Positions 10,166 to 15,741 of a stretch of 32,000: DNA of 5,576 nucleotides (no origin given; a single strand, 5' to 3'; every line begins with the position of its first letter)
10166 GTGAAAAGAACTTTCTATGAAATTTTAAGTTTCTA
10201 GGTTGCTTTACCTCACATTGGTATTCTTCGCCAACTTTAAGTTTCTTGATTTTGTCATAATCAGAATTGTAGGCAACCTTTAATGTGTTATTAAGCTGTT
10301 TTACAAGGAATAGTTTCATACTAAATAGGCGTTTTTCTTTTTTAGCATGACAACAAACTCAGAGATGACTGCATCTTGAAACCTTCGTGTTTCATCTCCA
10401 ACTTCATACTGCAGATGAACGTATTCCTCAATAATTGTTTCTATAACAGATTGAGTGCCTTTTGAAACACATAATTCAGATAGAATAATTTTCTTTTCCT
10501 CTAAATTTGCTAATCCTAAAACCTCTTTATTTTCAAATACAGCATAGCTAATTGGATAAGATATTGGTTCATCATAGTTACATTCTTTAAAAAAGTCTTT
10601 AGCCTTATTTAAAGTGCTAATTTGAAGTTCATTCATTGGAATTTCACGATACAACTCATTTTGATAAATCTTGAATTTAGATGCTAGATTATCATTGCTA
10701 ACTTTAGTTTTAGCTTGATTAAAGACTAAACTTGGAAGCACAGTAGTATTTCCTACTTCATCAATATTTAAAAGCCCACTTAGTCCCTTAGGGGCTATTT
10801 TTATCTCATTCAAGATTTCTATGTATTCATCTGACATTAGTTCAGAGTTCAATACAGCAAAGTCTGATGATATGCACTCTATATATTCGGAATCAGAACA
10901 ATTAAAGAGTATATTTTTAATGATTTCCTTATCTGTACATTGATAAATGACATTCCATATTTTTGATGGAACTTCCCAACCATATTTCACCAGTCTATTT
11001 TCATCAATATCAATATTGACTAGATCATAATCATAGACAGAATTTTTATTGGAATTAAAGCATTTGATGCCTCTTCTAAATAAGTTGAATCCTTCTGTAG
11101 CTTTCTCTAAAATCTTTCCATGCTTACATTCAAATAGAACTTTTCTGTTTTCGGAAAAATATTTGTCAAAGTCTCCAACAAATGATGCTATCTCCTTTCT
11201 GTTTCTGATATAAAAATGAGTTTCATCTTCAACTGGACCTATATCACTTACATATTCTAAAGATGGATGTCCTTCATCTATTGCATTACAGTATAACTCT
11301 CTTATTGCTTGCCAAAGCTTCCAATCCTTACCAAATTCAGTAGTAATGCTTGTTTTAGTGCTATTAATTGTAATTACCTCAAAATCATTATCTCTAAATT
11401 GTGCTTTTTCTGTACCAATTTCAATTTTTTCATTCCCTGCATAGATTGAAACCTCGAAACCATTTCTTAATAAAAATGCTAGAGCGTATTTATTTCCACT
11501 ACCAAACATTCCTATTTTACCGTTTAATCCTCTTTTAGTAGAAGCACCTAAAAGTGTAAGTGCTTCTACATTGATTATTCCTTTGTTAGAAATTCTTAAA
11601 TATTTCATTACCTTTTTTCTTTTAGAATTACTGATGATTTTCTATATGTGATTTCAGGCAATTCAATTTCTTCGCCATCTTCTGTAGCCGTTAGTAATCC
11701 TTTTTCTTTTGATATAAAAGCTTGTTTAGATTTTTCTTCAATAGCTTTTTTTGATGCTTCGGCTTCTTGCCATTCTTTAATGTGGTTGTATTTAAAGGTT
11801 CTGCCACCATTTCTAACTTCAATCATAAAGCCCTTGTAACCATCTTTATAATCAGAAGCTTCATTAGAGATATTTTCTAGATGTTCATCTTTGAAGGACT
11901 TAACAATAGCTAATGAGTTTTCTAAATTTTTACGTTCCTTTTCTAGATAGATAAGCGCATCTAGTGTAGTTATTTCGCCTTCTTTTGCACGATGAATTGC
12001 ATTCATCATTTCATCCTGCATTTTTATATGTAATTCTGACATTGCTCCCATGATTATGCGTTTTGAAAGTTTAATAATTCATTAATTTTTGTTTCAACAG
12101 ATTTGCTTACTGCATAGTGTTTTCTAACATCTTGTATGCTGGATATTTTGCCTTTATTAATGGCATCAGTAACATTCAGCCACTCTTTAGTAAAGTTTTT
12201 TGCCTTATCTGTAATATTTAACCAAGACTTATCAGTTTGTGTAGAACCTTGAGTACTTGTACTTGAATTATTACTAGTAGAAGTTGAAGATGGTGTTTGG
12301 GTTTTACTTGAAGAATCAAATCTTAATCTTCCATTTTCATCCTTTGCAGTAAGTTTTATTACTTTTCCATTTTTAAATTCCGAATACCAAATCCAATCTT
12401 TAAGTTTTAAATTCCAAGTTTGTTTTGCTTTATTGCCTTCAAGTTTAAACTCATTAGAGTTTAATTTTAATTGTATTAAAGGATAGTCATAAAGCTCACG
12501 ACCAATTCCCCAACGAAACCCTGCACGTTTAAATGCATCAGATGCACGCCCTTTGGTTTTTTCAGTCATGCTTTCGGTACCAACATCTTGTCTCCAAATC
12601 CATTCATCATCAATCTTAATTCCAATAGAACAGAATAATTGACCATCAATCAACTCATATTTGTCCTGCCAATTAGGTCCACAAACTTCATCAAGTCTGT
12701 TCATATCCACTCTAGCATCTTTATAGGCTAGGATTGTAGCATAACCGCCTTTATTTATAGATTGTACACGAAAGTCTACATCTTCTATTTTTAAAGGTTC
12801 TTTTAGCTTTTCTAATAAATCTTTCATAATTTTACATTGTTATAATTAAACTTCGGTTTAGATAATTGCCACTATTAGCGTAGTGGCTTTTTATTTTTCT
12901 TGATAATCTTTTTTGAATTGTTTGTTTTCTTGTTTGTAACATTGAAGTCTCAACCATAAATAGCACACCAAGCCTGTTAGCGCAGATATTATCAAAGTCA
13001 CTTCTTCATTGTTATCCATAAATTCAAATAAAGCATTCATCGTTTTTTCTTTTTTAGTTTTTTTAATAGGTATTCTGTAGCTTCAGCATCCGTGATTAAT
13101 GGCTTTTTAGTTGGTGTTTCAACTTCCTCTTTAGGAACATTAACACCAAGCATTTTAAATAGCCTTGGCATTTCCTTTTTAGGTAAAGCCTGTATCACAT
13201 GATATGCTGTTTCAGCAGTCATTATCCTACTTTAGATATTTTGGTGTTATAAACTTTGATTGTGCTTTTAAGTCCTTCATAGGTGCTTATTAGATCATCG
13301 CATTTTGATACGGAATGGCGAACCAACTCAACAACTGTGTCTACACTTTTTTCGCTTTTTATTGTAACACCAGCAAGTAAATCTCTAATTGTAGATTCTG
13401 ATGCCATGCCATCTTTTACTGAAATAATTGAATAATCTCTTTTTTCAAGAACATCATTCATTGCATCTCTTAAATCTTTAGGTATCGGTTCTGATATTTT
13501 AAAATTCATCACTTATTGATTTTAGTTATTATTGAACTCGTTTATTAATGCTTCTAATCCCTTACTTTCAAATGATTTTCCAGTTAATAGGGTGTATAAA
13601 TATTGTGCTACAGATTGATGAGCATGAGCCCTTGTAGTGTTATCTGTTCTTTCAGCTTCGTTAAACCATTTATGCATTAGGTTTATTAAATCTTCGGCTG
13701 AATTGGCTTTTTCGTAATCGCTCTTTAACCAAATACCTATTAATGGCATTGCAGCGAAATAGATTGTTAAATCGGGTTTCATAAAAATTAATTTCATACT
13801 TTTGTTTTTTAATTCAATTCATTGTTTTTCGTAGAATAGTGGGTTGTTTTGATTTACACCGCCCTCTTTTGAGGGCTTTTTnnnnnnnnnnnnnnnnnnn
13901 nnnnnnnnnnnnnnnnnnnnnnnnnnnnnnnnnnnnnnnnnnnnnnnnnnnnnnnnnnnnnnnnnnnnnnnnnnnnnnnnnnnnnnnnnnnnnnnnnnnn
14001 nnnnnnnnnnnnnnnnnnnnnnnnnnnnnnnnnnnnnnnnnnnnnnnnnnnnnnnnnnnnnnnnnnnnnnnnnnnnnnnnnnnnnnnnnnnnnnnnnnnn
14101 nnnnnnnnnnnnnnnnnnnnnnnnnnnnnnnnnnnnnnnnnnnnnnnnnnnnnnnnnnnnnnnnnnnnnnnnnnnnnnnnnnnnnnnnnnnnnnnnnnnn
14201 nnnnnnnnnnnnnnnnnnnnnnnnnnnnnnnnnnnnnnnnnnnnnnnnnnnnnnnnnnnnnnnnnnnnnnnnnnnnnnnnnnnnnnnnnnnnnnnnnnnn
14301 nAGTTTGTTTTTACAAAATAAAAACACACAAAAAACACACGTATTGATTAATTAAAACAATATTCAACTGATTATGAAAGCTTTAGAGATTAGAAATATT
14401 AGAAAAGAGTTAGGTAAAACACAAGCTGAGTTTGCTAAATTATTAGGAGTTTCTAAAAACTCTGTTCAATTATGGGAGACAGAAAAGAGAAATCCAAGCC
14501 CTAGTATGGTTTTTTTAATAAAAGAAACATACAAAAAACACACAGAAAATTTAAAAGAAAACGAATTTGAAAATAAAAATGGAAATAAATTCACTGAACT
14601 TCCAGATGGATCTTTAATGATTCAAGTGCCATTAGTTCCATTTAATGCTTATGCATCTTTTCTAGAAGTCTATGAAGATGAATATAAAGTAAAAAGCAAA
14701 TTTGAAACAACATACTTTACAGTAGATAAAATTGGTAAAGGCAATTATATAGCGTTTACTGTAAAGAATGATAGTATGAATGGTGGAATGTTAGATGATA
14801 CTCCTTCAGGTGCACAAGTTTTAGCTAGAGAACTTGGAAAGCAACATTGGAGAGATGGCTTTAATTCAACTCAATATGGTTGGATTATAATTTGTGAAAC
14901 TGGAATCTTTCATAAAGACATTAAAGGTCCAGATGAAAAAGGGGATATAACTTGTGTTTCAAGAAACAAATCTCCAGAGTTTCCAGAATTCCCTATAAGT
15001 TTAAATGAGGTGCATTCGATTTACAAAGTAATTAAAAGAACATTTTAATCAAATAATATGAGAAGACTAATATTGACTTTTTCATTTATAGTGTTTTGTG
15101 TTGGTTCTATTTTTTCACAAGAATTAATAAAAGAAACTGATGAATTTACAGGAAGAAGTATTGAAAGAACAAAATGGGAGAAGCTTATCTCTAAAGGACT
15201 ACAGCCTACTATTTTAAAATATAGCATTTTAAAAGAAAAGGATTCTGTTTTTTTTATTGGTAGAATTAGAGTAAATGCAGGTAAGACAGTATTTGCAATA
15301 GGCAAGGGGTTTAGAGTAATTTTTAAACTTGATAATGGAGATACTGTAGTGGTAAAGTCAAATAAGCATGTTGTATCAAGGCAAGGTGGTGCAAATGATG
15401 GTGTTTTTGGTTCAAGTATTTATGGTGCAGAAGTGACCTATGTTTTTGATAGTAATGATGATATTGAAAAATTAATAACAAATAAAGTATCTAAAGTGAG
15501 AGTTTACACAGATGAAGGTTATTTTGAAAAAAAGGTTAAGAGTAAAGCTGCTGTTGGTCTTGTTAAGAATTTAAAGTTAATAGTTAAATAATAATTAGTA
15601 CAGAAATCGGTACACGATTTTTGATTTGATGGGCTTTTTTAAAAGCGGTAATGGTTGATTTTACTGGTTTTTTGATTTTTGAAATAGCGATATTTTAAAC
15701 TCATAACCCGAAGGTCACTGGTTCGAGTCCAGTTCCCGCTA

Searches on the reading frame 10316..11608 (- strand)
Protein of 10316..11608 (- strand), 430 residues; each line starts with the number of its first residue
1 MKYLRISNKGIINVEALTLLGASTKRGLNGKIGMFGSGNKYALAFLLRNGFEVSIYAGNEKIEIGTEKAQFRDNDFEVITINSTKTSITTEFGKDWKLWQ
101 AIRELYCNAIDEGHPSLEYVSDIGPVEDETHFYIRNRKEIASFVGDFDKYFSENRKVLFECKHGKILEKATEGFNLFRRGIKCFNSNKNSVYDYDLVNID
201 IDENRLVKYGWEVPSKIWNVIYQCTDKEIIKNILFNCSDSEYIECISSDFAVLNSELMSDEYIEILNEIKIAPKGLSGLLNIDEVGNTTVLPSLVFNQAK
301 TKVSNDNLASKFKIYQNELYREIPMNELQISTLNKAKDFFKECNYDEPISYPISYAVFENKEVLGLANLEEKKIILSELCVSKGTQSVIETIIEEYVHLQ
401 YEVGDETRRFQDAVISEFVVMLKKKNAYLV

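Call 8: search_protein_families(library=phrogs, proteins=[window:10316-11608:-], max_evalue=0.001)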
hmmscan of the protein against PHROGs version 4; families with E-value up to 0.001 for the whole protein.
window:10316-11608:- (430 aa): 2 families
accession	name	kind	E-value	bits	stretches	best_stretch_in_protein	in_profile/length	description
phrog_8203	-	unknown function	9.6e-103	345.1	1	1-428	1-392/394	-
phrog_6077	-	unknown function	5.6e-18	66.2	2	3-82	45-124/366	-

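Call 73: find_related_loci(query=window:10316-11608:-, collection=viral_contigs, flank=10000)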
Query window:10316-11608:- (430 aa) in viral_contigs; peptide patterns used: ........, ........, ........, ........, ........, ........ (x = any residue, [..] = any of these).
8 stretches matched a pattern; 2 encode a relative of the query (tblastn E <= 1e-3); 2 distinct loci.
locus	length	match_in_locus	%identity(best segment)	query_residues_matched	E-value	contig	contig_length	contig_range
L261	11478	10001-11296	41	1-427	6e-105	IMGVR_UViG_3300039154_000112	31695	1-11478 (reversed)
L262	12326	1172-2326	31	3-421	7e-50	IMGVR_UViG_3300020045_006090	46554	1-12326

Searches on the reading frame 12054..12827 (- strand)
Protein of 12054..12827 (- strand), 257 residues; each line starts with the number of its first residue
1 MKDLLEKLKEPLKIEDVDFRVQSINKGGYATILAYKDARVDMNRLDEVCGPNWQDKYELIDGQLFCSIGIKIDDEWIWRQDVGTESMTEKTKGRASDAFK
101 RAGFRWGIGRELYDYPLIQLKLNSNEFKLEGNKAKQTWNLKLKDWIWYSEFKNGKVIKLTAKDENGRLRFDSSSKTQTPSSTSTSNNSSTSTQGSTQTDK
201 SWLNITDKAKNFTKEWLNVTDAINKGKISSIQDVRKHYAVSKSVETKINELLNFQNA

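Call 8: search_protein_families(library=phrogs, proteins=[window:12054-12827:-], max_evalue=0.001)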
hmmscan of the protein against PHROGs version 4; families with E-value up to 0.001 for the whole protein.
window:12054-12827:- (257 aa): 3 families
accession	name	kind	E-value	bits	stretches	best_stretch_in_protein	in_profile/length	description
phrog_14970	-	unknown function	1.1e-47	164.2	1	11-216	8-209/230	-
phrog_1097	-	DNA, RNA and nucleotide metabolism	4.4e-34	119.5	1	4-217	3-224/251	Erf-like ssDNA annealing protein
phrog_20575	-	unknown function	3.5e-12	47.1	1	5-82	3-87/91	-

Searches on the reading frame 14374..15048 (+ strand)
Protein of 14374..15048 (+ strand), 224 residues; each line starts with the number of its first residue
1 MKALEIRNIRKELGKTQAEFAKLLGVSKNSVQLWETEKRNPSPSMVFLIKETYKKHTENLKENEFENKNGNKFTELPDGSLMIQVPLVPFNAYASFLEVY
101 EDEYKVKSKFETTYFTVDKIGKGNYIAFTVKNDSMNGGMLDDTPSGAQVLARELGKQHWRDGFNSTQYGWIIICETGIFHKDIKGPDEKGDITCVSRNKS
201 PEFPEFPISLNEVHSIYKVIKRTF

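Call 7: search_protein_families(library=pfam, proteins=[window:14374-15048:+], max_evalue=0.01)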
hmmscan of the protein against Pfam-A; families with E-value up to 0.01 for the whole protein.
window:14374-15048:+ (224 aa): 4 families
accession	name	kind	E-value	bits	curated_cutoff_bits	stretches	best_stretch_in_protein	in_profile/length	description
PF01381.28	HTH_3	-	2.3e-12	47.2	23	1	6-56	1-51/55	Helix-turn-helix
PF13560.12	HTH_31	-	1.5e-06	28.9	27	1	5-46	5-47/64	Helix-turn-helix domain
PF12844.13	HTH_19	-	1.8e-05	25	30.2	1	6-54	4-45/64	Helix-turn-helix domain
PF15731.11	MqsA_antitoxin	-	5.5e-05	23.7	30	1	3-62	71-129/131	Antitoxin component of bacterial toxin-antitoxin system, MqsA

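Call 8: search_protein_families(library=phrogs, proteins=[window:14374-15048:+], max_evalue=0.001)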
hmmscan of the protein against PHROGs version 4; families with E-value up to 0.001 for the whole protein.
window:14374-15048:+ (224 aa): 15 families
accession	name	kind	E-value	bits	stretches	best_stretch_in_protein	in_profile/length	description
phrog_8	-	transcription regulation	2.2e-12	48.1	1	6-63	81-218/346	transcriptional regulator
phrog_4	-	transcription regulation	1.3e-11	45.1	1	6-221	141-334/400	transcriptional repressor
phrog_2104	-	unknown function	2.6e-11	44.6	1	1-50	39-88/103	-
phrog_3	-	transcription regulation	5e-09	37.4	1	2-74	89-161/430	transcriptional repressor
phrog_2967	-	transcription regulation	6.4e-07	30.1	1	6-54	15-63/225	transcriptional regulator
phrog_4779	-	transcription regulation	8.9e-07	30.4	1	1-67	2-73/98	transcriptional regulator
phrog_2439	-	transcription regulation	1.1e-06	28.8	1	5-68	11-74/367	transcriptional regulator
phrog_8898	-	unknown function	1.4e-06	29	1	5-63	5-61/70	-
phrog_5119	-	unknown function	4.8e-06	27.4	1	3-58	55-110/152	-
phrog_4836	-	transcription regulation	9.2e-06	26.3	1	5-46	79-120/194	CII-like regulator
phrog_14076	-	transcription regulation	3e-05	25.5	1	1-46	13-61/86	transcriptional regulator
phrog_2328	-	transcription regulation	6.4e-05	23.7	1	7-47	21-61/128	transcriptional repressor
phrog_35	-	transcription regulation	8.2e-05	23.7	1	13-51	85-122/181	transcriptional repressor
phrog_7950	-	transcription regulation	8.5e-05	23.6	1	6-41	12-50/68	transcriptional repressor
phrog_409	-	transcription regulation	0.00035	22.1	1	10-53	21-62/127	transcriptional regulator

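Call 88: search_protein_families(library=ncbifam, proteins=[window:14374-15048:+], max_evalue=0.01)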
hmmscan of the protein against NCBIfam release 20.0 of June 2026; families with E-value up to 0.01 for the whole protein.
window:14374-15048:+ (224 aa): 10 families
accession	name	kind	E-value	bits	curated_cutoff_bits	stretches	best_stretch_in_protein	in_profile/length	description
TIGR03830.1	CxxCG_CxxCG_HTH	subfamily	1e-12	48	61.8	1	3-62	67-125/127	type II TA system antitoxin MqsA family protein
NF041265.1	NadS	equivalog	5.2e-07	29.9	60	1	5-43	34-72/94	NadS family protein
TIGR03070.1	couple_hipB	subfamily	1.3e-06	28.2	71.65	1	4-40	5-41/58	type II toxin-antitoxin system Y4mF family antitoxin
NF007481.0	PRK10072.1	equivalog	1.7e-06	28.4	110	1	5-50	37-82/96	HTH-type transcriptional regulator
NF007257.0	PRK09706.1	subfamily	2.8e-06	27.2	101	1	6-51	10-55/135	transcriptional repressor DicA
NF041951.1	phage_RstR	subfamily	8.6e-06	26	80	1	5-68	6-69/108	RstR family transcriptional repressor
NF041575.1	antitoxPezA_Strep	equivalog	0.00013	22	290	1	5-49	5-49/158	type II toxin-antitoxin system antitoxin PezA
NF040522.1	VC1465_fam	subfamily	0.00043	20.3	70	1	6-52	1-47/111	VC1465 family Xer recombination activation factor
NF047542.1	telomere_Tap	equivalog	0.00074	18.3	600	1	6-68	22-80/695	telomere-associated protein Tap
NF003162.0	PRK04140.1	equivalog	0.0022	17.1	263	1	6-55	131-180/317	transcriptional regulator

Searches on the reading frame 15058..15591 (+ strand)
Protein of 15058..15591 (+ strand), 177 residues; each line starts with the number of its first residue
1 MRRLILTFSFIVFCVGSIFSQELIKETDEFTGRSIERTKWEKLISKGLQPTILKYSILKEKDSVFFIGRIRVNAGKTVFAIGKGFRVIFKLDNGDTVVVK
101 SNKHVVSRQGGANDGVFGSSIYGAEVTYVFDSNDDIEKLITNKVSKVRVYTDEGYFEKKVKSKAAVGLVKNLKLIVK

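Call 7: search_protein_families(library=pfam, proteins=[window:15058-15591:+], max_evalue=0.01)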
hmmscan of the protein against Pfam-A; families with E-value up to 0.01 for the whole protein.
window:15058-15591:+ (177 aa): 0 families

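Call 8: search_protein_families(library=phrogs, proteins=[window:15058-15591:+], max_evalue=0.001)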
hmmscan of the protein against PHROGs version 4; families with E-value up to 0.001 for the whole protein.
window:15058-15591:+ (177 aa): 0 families

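Call 27: find_related_loci(query=window:15058-15591:+, collection=viral_contigs, flank=10000)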
Query window:15058-15591:+ (177 aa) in viral_contigs; peptide patterns used: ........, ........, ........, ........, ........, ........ (x = any residue, [..] = any of these).
19 stretches matched a pattern, but none encodes a relative of the query by tblastn (E <= 1e-3).

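Call 29: find_encoding_contigs(protein=window:15058-15591:+, flank=10000, max_places=6)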
Protein window:15058-15591:+ (177 aa): no gene with exactly this product is on record in the collection.

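Call 88: search_protein_families(library=ncbifam, proteins=[window:15058-15591:+], max_evalue=0.01)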
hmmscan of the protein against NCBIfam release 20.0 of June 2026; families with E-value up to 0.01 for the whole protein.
window:15058-15591:+ (177 aa): 0 families

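Call 89: search_protein_families(library=padloc, proteins=[window:15058-15591:+], max_evalue=0.001)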
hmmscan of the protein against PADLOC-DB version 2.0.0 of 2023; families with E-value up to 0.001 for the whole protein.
window:15058-15591:+ (177 aa): 0 families
